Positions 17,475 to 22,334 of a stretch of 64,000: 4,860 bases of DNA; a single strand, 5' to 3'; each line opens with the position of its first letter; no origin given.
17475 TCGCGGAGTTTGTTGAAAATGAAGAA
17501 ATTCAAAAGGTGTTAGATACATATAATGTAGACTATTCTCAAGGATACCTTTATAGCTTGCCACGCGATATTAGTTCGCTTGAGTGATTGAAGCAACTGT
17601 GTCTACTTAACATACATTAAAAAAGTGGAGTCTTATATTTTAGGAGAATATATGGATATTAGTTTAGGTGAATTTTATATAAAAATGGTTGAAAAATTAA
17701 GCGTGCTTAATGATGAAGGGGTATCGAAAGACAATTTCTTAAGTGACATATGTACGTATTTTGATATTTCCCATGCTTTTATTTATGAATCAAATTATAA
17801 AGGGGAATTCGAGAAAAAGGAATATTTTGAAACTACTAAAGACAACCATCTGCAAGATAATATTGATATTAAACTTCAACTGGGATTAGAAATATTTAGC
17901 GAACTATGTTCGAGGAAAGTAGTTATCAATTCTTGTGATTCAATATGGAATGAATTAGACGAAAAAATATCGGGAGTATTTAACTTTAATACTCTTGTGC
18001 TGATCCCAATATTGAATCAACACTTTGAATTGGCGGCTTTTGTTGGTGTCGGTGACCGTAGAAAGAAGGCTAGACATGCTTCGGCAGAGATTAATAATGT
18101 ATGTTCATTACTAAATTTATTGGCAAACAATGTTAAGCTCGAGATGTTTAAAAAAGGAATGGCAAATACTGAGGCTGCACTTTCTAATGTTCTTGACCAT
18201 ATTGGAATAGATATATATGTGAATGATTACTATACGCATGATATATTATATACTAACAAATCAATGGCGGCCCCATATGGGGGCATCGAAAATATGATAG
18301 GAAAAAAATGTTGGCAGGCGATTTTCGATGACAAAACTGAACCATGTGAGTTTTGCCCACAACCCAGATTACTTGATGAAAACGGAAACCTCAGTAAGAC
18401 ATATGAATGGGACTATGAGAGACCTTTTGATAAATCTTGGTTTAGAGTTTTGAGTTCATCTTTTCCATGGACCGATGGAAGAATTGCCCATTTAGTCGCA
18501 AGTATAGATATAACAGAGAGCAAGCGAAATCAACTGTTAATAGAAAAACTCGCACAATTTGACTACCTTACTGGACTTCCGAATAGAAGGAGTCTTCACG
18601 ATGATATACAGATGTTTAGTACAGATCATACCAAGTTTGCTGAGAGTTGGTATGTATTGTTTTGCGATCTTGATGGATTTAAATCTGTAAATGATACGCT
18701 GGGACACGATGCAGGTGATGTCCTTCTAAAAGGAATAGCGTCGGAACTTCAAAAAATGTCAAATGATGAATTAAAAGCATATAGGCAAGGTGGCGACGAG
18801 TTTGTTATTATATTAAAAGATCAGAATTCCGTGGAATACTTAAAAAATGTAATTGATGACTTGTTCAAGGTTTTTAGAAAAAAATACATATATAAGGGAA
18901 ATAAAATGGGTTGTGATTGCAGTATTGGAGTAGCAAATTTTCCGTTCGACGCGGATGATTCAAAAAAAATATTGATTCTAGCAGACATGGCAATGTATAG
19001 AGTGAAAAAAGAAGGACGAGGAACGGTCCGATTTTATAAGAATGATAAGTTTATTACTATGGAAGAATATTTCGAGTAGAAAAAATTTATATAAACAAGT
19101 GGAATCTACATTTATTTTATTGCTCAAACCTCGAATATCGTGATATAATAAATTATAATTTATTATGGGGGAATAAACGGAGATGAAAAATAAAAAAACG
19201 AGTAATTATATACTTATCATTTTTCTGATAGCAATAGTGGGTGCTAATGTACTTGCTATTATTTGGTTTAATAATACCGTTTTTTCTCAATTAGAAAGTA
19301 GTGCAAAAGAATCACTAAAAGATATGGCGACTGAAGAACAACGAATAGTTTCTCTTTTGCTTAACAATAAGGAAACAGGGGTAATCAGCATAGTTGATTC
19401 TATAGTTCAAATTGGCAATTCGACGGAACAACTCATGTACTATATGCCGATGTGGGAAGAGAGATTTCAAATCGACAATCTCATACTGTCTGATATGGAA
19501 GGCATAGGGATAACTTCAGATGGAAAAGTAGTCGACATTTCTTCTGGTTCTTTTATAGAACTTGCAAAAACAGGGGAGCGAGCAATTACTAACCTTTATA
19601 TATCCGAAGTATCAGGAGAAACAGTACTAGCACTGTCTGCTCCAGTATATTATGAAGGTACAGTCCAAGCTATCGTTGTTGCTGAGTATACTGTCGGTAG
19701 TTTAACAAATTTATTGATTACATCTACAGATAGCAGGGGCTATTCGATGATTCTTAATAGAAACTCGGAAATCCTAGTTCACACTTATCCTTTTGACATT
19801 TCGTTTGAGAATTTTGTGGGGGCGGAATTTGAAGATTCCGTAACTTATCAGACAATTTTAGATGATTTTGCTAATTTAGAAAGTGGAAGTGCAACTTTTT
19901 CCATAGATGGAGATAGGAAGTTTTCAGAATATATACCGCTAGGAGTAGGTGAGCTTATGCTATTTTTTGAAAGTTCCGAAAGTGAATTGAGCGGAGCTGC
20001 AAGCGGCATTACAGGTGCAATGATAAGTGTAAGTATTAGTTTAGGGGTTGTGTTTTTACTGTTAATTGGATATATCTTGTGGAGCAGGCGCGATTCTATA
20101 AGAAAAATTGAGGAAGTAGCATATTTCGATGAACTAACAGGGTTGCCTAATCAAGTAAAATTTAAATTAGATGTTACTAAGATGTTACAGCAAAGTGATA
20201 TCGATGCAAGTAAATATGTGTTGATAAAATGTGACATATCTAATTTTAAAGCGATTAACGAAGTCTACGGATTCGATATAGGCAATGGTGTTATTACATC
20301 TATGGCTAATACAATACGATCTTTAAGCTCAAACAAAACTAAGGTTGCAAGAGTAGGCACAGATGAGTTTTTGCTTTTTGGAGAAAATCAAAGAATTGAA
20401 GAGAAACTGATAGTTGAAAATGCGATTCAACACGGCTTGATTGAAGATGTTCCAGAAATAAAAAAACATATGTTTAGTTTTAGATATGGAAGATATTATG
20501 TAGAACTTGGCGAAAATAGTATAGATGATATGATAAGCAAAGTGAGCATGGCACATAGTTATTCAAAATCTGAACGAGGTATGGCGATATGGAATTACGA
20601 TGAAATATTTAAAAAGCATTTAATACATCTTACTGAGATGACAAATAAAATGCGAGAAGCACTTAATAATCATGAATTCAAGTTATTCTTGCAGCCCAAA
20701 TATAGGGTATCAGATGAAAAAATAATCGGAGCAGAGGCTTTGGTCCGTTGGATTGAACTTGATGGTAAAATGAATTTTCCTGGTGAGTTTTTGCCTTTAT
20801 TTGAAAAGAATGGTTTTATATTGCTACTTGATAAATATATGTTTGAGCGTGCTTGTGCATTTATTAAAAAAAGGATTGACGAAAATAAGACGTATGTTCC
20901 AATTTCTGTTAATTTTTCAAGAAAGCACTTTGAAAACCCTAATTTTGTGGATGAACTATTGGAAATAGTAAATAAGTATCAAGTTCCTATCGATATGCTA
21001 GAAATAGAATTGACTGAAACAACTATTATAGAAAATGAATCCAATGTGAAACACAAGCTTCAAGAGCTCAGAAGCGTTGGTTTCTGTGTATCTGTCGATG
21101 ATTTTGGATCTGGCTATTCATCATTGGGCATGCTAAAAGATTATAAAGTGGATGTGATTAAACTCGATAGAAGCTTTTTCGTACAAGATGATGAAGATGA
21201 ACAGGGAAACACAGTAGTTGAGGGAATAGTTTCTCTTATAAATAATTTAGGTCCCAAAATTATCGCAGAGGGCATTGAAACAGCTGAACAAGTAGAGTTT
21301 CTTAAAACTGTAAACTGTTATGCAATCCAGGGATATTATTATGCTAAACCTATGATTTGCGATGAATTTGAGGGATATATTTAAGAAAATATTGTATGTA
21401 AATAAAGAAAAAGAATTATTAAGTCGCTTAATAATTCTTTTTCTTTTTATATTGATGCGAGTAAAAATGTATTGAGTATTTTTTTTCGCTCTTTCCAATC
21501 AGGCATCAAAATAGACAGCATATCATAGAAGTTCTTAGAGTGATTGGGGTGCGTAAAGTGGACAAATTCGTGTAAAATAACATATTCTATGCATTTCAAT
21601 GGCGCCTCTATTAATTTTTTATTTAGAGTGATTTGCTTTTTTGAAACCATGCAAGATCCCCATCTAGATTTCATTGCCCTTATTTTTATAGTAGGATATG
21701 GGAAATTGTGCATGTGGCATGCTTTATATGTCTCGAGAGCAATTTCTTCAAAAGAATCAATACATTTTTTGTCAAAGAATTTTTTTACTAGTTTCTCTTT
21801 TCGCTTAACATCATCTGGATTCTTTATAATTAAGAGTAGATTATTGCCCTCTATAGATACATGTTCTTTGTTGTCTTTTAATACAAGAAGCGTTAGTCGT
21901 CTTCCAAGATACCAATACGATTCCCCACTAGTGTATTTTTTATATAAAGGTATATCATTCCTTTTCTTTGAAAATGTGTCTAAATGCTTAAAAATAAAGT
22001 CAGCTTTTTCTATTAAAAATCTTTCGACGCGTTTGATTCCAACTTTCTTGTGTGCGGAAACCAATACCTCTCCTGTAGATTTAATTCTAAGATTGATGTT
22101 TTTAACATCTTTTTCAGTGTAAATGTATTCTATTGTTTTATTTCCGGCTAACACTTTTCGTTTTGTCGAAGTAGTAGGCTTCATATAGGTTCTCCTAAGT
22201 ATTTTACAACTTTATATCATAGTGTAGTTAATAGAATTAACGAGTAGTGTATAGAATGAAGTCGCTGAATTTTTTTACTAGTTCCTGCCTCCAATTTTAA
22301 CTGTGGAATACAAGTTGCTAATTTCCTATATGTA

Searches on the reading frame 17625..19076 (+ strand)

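Call 40: search_protein_families(library=ncbifam, max_evalue=0.00001, proteins=[window:17625-19076:+])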
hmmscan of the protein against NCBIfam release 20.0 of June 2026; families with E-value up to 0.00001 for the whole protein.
window:17625-19076:+ (484 aa): 20 families
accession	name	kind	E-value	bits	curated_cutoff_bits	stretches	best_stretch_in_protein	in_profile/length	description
NF007423.1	PRK09966.1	equivalog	6.1e-38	130.7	325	1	300-461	230-390/390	diguanylate cyclase DgcN/YfiN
NF045675.1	PhdiestaseDibA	equivalog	1.1e-36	126.4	980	1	284-474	176-367/623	phosphodiesterase DibA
TIGR00254.1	GGDEF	domain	1.3e-35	122.5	37.4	1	306-469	1-165/168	diguanylate cyclase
NF007380.0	PRK09894.1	equivalog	6.2e-33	114.4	256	1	303-476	122-292/296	diguanylate cyclase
NF007474.0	PRK10060.1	equivalog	1.9e-32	112.3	782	1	291-474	218-398/663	cyclic di-GMP phosphodiesterase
NF007298.0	PRK09776.1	equivalog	5.4e-30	104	1135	1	294-475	668-849/1111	diguanylate cyclase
NF038266.1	diguan_SiaD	equivalog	3.7e-27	95.3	290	1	306-466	90-250/252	biofilm regulation diguanylate cyclase SiaD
NF053781.1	cdiGMPphdstlr2612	equivalog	1.2e-26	92.7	1600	1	272-471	801-1002/1268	Tlr1612 family c-di-GMP phosphodiesterase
NF007135.0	PRK09581.1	equivalog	1.2e-25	90.3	474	1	308-468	290-452/457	PleD family two-component system response regulator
NF051473.1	DigCycDgcsShew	equivalog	1.8e-24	86.6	400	1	308-467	133-287/291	diguanylate cyclase DgcS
NF041606.1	dguan_cyc_DgcA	equivalog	2.9e-24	85.6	370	1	340-468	208-336/340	diguanylate cyclase DgcA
NF008467.0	PRK11359.1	equivalog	6.8e-22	77.3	857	1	291-474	358-534/800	oxygen-sensing cyclic-di-GMP phosphodiesterase DosP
NF047872.1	GGDEF_GdpS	equivalog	1.2e-20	74.1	400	1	307-470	184-349/355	GGDEF domain-containing protein GdpS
NF047654.1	DiguCycDgcRLepto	equivalog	6.4e-18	64.7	500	1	307-467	130-292/295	diguanylate cyclase DgcR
NF052458.1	PhdiestGepA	equivalog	2.7e-16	58.9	1200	1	311-473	426-580/840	phosphodiesterase GepA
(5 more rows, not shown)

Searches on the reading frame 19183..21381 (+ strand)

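Call 40: search_protein_families(library=ncbifam, max_evalue=0.00001, proteins=[window:19183-21381:+])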
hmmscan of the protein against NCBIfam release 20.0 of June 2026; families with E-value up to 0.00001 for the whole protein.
window:19183-21381:+ (733 aa): 28 families (the best 25 are shown)
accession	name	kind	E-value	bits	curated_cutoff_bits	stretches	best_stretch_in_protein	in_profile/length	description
NF045675.1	PhdiestaseDibA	equivalog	5.8e-75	252.9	980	1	304-728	194-620/623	phosphodiesterase DibA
NF053781.1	cdiGMPphdstlr2612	equivalog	1.6e-70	238.1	1600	1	308-731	835-1263/1268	Tlr1612 family c-di-GMP phosphodiesterase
NF052458.1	PhdiestGepA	equivalog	2.7e-70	237.5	1200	1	306-729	418-837/840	phosphodiesterase GepA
NF008467.0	PRK11359.1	equivalog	8e-66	222.6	857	1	303-732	366-791/800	oxygen-sensing cyclic-di-GMP phosphodiesterase DosP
NF007474.0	PRK10060.1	equivalog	7.7e-62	209.4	782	1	291-732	215-653/663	cyclic di-GMP phosphodiesterase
NF008807.1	PRK11829.1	equivalog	6e-49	166.7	733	1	474-730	405-659/670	biofilm formation regulator HmsP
NF052596.1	RR_EAL_PvrR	equivalog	1.1e-43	149.3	580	1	451-731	108-387/398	response regulator cyclic di-GMP phosphodiesterase PvrR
NF007298.0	PRK09776.1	equivalog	5.6e-41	140.4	1135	1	303-726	674-1099/1111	diguanylate cyclase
NF007839.0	PRK10551.1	equivalog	2.3e-34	118.8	461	1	488-732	266-509/518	cyclic di-GMP phosphodiesterase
NF045673.1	c-di-GMPRcptLapD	equivalog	1.7e-33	115.9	1020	1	308-724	231-645/647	cyclic di-GMP receptor LapD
NF052265.1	EAL_dom_RimA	equivalog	1.3e-32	113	430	1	496-724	14-234/248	S6 modification regulatory phosphodiesterase RimA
NF008281.1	PRK11059.1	equivalog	6.9e-21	74.2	663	1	309-723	217-629/633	RNase E specificity factor CsrD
NF051476.1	CDiGphdiTpdA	equivalog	8.8e-19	67.7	1000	1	497-721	358-568/570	cyclic di-GMP phosphodiesterase TpdA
NF008617.0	PRK11596.1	equivalog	5.6e-18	65.1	190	1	606-730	130-249/255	cyclic-guanylate-specific phosphodiesterase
NF007423.1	PRK09966.1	equivalog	1.7e-17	63.4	325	1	309-404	235-330/390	diguanylate cyclase DgcN/YfiN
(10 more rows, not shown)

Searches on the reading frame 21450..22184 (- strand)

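Call 40: search_protein_families(library=ncbifam, max_evalue=0.00001, proteins=[window:21450-22184:-])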
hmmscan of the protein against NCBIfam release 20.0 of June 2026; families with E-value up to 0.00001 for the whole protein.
window:21450-22184:- (245 aa): 0 families

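Call 45: search_protein_families(library=pfam, max_evalue=0.000001, proteins=[window:21450-22184:-])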
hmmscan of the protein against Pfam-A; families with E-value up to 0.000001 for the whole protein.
window:21450-22184:- (245 aa): 1 family
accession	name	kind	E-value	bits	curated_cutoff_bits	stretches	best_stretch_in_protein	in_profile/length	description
PF01863.23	YgjP-like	-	3.4e-54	184.4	26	1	28-239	1-206/207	YgjP-like, metallopeptidase domain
